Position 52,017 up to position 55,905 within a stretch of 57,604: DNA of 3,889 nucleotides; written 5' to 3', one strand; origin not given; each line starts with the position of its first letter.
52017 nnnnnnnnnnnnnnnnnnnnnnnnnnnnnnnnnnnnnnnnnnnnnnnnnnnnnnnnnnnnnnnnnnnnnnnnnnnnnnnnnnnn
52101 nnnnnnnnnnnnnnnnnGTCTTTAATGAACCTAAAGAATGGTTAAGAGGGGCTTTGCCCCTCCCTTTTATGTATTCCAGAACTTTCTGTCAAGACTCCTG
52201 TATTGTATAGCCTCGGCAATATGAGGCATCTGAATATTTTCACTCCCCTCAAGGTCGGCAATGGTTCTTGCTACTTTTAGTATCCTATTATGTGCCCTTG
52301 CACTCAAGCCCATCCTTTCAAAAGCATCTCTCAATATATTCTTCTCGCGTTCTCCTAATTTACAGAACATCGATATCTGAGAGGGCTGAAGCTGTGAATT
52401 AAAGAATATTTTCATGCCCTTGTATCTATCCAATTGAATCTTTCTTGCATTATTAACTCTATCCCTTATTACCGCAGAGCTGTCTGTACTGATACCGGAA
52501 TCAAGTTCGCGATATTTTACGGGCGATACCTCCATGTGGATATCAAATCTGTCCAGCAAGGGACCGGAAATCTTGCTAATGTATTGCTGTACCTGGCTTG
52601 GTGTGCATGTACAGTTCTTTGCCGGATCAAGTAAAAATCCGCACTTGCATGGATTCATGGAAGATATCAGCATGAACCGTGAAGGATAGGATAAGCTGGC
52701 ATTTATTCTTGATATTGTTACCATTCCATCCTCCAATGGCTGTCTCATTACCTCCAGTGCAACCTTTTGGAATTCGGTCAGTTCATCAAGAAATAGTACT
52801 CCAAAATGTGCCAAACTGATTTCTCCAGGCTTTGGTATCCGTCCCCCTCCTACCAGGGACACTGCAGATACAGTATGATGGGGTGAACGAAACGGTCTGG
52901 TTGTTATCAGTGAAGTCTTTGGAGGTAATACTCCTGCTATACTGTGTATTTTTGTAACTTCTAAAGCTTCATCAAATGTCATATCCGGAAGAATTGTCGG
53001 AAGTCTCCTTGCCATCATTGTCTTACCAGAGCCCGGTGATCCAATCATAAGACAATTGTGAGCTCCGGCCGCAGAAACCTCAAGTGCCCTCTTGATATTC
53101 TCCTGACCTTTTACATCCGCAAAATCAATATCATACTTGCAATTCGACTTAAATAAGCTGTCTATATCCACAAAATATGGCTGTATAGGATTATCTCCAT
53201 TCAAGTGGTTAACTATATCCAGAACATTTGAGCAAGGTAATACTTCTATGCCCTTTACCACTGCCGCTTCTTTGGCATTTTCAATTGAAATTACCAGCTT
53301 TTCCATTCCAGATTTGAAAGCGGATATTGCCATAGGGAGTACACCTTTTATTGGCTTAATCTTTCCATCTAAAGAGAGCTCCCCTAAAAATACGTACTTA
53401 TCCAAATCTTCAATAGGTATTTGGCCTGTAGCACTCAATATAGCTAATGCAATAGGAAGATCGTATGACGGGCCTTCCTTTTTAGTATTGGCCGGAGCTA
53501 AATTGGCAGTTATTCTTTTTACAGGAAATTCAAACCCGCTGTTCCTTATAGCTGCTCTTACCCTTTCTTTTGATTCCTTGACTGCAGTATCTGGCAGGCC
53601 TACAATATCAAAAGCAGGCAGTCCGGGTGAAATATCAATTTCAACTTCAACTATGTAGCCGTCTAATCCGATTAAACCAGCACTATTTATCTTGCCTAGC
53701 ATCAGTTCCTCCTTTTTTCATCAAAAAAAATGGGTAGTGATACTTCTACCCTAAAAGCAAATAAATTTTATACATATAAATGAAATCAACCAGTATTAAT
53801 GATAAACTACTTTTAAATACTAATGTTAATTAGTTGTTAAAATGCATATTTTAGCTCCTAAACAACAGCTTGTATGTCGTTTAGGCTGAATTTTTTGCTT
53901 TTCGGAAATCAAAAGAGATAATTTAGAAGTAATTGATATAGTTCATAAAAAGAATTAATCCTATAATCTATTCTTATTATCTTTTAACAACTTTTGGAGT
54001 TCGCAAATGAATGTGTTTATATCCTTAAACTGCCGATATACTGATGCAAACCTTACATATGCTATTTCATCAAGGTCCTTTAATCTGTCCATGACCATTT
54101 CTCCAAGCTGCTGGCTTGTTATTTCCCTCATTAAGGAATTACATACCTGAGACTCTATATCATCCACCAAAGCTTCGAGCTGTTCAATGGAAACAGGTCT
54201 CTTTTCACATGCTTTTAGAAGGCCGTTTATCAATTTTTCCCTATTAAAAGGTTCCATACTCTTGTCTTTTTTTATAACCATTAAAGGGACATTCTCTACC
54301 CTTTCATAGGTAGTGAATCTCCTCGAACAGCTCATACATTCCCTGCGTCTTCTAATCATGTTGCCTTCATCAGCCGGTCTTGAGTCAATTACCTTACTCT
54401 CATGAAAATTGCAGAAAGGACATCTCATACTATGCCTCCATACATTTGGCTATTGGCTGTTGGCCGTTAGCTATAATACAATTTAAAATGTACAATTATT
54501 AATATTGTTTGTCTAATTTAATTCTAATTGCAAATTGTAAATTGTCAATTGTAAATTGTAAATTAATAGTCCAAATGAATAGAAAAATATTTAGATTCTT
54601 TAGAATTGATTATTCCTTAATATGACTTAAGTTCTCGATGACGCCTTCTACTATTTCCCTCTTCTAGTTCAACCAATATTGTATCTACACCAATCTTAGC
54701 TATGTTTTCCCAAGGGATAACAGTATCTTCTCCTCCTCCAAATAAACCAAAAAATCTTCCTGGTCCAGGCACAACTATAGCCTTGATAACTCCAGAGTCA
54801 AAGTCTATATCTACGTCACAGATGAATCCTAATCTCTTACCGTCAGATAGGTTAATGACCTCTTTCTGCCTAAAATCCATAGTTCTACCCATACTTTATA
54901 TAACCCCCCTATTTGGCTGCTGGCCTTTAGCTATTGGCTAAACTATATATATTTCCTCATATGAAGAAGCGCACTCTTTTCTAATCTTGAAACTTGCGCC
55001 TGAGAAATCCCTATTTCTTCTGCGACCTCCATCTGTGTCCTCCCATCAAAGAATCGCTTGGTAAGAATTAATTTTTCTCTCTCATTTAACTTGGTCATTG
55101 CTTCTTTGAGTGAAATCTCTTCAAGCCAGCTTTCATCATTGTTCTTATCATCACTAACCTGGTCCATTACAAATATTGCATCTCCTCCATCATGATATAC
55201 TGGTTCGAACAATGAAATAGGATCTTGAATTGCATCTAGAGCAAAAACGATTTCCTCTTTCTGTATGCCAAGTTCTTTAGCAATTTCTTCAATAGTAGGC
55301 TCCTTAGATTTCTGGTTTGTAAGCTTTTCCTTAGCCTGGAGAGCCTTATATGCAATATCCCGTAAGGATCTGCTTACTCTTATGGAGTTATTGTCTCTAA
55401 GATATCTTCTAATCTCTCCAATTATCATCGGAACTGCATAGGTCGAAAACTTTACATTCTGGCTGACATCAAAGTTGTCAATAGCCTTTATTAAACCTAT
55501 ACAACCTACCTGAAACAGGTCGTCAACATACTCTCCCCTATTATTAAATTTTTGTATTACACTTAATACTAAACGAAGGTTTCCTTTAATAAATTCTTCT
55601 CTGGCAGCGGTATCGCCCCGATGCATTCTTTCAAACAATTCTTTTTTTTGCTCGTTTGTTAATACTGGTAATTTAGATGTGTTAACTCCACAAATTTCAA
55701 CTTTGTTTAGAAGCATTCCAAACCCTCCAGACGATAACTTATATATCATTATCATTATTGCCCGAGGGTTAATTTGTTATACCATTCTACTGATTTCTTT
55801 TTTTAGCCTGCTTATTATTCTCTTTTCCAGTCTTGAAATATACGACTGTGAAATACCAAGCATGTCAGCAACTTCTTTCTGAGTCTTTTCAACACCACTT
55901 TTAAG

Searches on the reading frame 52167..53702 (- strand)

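Call 46: search_protein_families(library=pfam, proteins=[window:52167-53702:-])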
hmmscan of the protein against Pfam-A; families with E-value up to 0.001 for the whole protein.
window:52167-53702:- (511 aa): 8 families
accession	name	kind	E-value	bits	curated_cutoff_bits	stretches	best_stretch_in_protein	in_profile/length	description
PF01078.27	Mg_chelatase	-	2.2e-92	308.6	20.3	1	193-399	1-206/207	Magnesium chelatase, subunit ChlI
PF13541.12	ChlI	-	6.4e-50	168.5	27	1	20-142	1-121/121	Subunit ChlI of Mg-chelatase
PF13335.12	Mg_chelatase_C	-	1.5e-33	115.7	26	1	407-502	2-94/94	Magnesium chelatase, subunit ChlI C-terminal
PF05362.19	Lon_C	-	1.3e-08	35.1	21.1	1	14-166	39-201/205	Lon protease (S16) C-terminal proteolytic domain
PF00493.29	MCM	-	1.1e-06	28.4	23.3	1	291-404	113-216/224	MCM P-loop domain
PF07728.20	AAA_5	-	6.9e-06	26.5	22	1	217-353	2-125/139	AAA domain (dynein-related subfamily)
PF00158.32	Sigma54_activat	-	0.00062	19.9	20.2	0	290-327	84-121/168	Sigma-54 interaction domain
PF05496.18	RuvB_N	-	0.00069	19.8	27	0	194-232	6-51/159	Holliday junction DNA helicase RuvB P-loop domain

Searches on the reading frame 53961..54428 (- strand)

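Call 46: search_protein_families(library=pfam, proteins=[window:53961-54428:-])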
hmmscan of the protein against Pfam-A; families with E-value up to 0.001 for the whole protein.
window:53961-54428:- (155 aa): 2 families
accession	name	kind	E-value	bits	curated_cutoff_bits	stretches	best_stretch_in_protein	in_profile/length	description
PF03477.21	ATP-cone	-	3.2e-26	92.1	25.8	1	50-136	2-87/88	ATP cone domain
PF22811.2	Zn_ribbon_NrdR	-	7.2e-21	74.3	27.2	1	1-42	1-42/42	Transcriptional repressor NrdR-like, N-terminal domain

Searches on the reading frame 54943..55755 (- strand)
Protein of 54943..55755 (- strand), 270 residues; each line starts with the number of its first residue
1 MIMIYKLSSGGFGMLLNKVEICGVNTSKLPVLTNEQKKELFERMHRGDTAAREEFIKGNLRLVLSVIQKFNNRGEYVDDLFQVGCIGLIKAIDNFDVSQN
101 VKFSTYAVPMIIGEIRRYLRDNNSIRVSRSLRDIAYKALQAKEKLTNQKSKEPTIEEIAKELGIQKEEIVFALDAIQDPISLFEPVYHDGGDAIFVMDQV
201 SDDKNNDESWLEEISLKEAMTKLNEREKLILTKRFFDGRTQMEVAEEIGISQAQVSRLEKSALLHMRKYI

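Call 46: search_protein_families(library=pfam, proteins=[window:54943-55755:-])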
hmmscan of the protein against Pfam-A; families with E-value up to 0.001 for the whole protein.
window:54943-55755:- (270 aa): 6 families
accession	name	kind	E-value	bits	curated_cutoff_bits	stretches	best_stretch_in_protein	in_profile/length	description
PF04542.20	Sigma70_r2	-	1.2e-18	67.1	24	1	56-123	2-69/71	Sigma-70 region 2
PF04545.22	Sigma70_r4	-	3e-16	59.1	24.1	1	219-268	1-50/50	Sigma-70, region 4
PF04539.22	Sigma70_r3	-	6.8e-12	45.8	25.3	1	137-186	5-54/78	Sigma-70 region 3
PF08281.18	Sigma70_r4_2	-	3.1e-07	30.4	25.7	1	216-256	4-44/54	Sigma-70, region 4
PF01381.28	HTH_3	-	7.8e-05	23.1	23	0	238-260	9-31/55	Helix-turn-helix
PF13518.12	HTH_28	-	0.00048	20.6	25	0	234-260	8-34/52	Helix-turn-helix domain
